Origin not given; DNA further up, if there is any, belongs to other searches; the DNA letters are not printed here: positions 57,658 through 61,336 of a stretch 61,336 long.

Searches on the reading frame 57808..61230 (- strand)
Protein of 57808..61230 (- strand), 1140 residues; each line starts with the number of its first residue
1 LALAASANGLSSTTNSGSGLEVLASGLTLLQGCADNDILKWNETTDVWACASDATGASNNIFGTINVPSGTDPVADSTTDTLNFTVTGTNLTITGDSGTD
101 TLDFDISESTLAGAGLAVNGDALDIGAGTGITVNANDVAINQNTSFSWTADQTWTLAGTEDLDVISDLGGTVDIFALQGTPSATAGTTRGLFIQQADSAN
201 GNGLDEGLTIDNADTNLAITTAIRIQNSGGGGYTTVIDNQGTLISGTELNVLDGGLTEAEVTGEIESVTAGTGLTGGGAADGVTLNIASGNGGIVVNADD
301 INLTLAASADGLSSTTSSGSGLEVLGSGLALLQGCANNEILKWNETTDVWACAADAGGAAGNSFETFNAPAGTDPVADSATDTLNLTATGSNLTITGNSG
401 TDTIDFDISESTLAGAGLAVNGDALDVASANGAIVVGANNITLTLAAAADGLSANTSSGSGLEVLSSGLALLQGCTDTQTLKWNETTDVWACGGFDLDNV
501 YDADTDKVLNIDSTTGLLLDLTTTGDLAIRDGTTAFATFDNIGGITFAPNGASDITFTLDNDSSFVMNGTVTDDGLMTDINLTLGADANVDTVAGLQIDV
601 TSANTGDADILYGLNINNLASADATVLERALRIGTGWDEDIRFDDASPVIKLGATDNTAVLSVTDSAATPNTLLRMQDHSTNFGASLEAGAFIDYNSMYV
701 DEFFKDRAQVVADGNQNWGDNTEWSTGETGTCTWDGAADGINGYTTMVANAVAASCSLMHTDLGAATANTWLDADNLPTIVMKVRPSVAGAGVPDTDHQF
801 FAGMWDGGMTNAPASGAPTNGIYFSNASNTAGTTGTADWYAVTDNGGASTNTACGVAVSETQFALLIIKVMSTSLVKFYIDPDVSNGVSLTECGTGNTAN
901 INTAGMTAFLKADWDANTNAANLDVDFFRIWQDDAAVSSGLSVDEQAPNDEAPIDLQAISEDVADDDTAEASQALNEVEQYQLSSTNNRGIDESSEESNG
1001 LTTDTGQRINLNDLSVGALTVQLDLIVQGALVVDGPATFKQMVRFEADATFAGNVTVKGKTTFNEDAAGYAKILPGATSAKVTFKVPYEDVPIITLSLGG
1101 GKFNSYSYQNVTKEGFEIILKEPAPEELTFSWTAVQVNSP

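Call 13: search_protein_families(library=pfam, proteins=[window:57808-61230:-], max_evalue=0.001)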
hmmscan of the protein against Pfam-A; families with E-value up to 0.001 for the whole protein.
window:57808-61230:- (1140 aa): 1 family
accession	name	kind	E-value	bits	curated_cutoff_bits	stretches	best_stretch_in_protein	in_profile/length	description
PF09458.16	H_lectin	-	0.00052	20.5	24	0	1080-1135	2-67/67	H-type lectin domain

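Call 86: search_protein_families(library=phrogs, proteins=[window:57808-61230:-], max_evalue=0.001)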
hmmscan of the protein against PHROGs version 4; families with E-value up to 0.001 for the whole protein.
window:57808-61230:- (1140 aa): 1 family
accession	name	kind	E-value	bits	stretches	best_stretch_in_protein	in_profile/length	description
phrog_677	-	tail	1.2e-10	42.4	2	31-143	192-302/412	baseplate wedge tail fiber protein connector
